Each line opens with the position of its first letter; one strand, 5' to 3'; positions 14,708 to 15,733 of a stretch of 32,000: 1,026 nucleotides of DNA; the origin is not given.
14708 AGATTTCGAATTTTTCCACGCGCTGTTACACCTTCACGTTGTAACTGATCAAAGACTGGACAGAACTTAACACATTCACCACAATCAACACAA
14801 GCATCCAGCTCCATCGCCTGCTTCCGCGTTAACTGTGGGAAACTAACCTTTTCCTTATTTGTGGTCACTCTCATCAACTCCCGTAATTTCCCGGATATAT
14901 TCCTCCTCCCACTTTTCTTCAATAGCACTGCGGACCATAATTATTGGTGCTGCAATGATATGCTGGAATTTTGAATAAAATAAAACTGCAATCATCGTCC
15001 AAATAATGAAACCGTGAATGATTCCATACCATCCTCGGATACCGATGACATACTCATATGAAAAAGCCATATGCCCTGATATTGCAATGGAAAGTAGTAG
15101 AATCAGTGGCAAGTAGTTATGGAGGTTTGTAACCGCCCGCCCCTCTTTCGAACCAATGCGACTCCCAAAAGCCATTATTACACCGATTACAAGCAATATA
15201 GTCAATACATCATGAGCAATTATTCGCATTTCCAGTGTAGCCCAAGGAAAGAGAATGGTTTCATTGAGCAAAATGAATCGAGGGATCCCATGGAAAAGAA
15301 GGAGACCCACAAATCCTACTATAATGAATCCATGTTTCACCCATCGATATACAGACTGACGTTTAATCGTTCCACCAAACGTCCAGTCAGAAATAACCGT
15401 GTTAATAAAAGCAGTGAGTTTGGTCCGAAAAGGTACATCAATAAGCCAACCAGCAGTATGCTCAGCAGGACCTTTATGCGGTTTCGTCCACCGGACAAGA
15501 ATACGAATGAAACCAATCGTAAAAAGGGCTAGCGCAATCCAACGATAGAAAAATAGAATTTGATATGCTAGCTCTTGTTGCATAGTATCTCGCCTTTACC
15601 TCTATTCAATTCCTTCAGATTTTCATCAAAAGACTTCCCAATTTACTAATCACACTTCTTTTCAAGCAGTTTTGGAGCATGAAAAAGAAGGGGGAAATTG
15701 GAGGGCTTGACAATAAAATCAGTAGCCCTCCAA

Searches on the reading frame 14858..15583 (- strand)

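Call 41: search_protein_families(library=pfam, proteins=[window:14858-15583:-], max_evalue=0.0001)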
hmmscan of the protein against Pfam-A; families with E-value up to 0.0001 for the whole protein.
window:14858-15583:- (242 aa): 0 families

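Call 71: search_protein_families(library=ncbifam, proteins=[window:14858-15583:-], max_evalue=0.001)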
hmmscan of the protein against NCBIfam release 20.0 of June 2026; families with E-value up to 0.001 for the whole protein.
window:14858-15583:- (242 aa): 4 families
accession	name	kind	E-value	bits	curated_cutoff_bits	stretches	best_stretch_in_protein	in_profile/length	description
NF038018.1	qmoC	equivalog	1.9e-08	34.2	300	1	28-211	172-353/360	quinone-interacting membrane-bound oxidoreductase complex subunit QmoC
NF045723.1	memb_anch_TmcC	equivalog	6.8e-05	22.5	240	1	15-214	13-200/218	TmcC family electron transfer complex membrane anchor subunit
TIGR03902.1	rhom_GG_sort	equivalog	0.00033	20.6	84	1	153-228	51-126/154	rhombosortase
NF045716.1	sulf_resp_HmcE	equivalog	0.00049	19.8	275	0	80-211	74-199/226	sulfate respiration complex protein HmcE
